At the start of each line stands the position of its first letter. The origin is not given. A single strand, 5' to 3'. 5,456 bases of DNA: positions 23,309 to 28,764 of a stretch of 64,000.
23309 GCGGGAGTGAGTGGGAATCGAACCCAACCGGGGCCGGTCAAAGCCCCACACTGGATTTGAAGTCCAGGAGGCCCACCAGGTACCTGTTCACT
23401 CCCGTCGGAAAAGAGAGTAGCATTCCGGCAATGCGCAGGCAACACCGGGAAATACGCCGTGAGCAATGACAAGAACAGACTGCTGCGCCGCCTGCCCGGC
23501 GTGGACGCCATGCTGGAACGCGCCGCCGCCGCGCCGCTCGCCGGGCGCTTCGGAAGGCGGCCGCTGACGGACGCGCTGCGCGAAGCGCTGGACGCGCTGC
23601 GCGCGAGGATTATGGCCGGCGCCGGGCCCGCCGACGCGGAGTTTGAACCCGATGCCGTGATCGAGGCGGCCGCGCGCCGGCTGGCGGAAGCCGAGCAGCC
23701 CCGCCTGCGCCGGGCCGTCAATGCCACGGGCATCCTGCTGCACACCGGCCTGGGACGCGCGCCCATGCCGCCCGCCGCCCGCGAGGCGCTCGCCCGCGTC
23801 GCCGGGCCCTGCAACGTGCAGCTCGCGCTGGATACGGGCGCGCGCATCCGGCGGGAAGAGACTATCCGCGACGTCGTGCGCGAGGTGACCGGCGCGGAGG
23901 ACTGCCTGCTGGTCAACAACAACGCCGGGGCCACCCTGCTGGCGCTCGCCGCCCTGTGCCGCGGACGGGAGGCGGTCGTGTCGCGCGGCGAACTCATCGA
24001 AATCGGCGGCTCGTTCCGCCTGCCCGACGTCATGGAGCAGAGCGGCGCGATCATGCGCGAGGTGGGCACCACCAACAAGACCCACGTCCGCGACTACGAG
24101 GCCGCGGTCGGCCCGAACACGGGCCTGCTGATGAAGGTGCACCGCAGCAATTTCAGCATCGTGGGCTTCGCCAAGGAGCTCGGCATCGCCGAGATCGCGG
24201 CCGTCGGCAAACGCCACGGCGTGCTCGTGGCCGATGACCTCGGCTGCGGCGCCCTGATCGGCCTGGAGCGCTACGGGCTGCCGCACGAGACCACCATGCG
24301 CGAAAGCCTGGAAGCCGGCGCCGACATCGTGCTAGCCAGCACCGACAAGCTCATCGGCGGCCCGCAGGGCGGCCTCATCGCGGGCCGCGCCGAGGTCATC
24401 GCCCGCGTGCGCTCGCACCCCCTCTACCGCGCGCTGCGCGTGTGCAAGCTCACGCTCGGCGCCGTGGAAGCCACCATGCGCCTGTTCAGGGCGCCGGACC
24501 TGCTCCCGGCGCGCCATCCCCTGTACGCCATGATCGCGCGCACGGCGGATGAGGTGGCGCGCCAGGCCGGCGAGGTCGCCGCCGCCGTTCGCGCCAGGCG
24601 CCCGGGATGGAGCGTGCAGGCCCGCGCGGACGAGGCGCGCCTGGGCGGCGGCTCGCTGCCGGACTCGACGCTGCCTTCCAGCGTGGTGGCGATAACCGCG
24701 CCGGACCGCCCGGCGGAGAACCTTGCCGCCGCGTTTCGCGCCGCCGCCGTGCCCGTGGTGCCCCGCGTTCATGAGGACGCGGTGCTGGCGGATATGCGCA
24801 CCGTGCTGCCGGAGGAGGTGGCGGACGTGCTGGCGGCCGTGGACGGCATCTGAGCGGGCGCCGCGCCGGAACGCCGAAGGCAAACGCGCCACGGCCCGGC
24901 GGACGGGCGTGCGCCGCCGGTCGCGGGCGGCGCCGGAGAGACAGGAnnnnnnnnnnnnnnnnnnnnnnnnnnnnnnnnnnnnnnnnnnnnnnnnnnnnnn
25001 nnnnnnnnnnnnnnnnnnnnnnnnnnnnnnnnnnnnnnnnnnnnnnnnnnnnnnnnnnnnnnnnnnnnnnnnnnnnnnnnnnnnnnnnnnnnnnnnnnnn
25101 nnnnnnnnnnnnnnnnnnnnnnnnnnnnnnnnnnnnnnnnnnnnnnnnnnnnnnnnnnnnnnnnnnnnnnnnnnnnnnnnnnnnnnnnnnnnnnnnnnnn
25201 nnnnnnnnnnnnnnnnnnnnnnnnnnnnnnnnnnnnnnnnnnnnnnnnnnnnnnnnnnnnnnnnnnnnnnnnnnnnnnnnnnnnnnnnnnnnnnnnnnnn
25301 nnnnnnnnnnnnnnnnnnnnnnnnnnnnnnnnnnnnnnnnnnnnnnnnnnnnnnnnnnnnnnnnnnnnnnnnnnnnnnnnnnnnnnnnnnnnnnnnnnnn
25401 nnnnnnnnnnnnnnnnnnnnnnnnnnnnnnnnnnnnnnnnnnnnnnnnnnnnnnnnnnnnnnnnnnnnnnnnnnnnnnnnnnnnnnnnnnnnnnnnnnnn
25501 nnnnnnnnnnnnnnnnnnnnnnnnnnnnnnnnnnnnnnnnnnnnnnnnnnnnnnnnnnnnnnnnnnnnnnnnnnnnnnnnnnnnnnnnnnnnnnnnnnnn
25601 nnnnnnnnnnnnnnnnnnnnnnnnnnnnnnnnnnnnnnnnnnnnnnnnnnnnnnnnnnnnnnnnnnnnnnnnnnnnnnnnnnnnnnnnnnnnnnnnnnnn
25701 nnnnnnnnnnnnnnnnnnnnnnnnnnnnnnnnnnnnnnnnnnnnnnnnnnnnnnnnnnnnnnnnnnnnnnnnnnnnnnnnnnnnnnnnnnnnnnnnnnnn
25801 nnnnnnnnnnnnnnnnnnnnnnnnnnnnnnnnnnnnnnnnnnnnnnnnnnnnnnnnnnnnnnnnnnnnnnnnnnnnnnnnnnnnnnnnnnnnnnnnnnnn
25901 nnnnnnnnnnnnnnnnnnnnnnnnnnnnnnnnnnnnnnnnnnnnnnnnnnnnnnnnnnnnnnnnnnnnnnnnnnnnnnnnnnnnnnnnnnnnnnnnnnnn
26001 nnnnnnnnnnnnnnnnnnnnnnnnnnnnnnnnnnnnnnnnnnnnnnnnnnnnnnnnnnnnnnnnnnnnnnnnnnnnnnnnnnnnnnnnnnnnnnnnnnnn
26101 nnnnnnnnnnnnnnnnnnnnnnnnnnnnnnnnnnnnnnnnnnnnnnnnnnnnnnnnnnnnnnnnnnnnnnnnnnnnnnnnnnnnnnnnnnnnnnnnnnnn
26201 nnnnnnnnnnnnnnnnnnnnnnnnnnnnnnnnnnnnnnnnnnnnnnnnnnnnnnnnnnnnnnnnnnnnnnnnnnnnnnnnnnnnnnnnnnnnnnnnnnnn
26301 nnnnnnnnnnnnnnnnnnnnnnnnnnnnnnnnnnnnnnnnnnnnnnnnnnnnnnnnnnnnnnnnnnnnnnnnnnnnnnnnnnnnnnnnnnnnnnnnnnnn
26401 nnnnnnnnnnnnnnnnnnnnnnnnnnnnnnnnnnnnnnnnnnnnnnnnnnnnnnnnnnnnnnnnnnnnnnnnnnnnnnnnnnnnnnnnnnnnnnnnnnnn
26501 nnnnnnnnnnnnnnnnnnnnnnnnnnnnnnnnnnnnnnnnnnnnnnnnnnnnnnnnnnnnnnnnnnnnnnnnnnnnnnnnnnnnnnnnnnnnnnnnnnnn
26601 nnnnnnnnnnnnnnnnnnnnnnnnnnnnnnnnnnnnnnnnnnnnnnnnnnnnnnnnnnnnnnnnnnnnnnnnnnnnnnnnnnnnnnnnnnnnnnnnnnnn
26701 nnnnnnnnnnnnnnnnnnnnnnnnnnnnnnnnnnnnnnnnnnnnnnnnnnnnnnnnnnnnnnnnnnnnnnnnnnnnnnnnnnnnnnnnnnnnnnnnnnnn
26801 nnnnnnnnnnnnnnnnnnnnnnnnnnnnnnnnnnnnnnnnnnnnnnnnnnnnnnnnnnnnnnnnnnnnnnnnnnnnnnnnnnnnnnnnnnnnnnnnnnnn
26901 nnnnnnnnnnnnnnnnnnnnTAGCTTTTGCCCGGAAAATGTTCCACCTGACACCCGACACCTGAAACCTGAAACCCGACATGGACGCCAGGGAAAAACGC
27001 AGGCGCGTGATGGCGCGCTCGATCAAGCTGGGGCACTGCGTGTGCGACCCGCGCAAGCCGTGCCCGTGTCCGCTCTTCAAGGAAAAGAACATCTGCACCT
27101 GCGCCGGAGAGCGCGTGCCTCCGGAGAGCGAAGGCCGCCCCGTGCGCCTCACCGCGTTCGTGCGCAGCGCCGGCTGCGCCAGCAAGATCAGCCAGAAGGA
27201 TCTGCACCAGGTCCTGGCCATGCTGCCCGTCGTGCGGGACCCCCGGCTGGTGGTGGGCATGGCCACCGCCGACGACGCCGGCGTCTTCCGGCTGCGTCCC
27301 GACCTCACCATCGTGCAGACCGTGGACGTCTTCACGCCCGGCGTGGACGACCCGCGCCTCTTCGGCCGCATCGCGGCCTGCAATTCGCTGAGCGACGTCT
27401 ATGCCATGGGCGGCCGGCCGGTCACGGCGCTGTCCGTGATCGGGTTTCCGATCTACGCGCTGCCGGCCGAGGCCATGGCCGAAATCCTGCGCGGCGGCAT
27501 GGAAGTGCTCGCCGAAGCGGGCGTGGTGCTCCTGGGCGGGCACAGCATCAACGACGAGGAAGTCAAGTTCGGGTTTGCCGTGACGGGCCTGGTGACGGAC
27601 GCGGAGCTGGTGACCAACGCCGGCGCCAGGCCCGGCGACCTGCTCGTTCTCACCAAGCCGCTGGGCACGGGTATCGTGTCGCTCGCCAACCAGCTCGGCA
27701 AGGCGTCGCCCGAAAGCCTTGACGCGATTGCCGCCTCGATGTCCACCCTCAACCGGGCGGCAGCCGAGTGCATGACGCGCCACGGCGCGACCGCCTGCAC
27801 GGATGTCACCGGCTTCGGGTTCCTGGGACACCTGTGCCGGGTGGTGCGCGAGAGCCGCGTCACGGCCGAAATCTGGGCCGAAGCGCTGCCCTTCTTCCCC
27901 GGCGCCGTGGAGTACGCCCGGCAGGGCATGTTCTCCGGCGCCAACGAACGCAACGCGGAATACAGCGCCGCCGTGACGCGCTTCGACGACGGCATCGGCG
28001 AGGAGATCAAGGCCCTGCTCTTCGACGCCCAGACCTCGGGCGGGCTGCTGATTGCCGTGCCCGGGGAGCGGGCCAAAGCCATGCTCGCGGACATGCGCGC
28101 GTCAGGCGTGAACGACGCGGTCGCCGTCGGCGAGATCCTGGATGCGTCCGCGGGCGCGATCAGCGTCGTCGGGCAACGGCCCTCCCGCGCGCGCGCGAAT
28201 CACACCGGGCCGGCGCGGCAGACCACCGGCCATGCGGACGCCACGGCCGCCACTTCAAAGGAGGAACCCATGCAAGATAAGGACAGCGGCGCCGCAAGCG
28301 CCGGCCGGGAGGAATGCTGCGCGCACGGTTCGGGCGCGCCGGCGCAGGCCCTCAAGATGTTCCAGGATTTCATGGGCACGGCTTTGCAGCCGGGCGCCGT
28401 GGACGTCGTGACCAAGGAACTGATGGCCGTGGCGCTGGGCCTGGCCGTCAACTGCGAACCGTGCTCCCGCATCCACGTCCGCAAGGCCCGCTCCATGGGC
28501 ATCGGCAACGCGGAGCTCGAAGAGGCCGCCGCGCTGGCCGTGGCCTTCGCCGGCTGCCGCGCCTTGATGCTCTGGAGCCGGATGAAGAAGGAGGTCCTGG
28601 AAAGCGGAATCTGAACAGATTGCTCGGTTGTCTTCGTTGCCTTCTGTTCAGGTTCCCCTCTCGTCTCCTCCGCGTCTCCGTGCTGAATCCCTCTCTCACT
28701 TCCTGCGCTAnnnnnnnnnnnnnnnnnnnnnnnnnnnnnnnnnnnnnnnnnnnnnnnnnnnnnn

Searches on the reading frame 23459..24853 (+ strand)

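Call 91: search_protein_families(library=pfam, proteins=[window:23459-24853:+], max_evalue=0.00001)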
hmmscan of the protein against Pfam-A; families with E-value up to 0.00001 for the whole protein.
window:23459-24853:+ (464 aa): 2 families
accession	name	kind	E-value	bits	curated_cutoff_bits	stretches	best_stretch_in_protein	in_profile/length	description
PF03841.19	SelA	-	2.1e-124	415.8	22.8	1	87-449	2-366/367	L-seryl-tRNA selenium transferase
PF12390.13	Se-cys_synth_N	-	3.6e-10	40.2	22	1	9-48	1-40/40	Selenocysteine synthase N terminal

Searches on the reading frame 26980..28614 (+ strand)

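Call 91: search_protein_families(library=pfam, proteins=[window:26980-28614:+], max_evalue=0.00001)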
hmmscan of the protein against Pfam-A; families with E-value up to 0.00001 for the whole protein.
window:26980-28614:+ (544 aa): 3 families
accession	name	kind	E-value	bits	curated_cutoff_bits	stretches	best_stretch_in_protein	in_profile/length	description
PF00586.29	AIRS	-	1.5e-22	80.6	24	1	98-205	2-112/112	AIR synthase related protein, N-terminal domain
PF02769.27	AIRS_C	-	4.7e-18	66.3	23.1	1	217-394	1-153/156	AIR synthase related protein, C-terminal domain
PF02627.25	CMD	-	1.9e-12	47.4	23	1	456-529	2-75/84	Carboxymuconolactone decarboxylase family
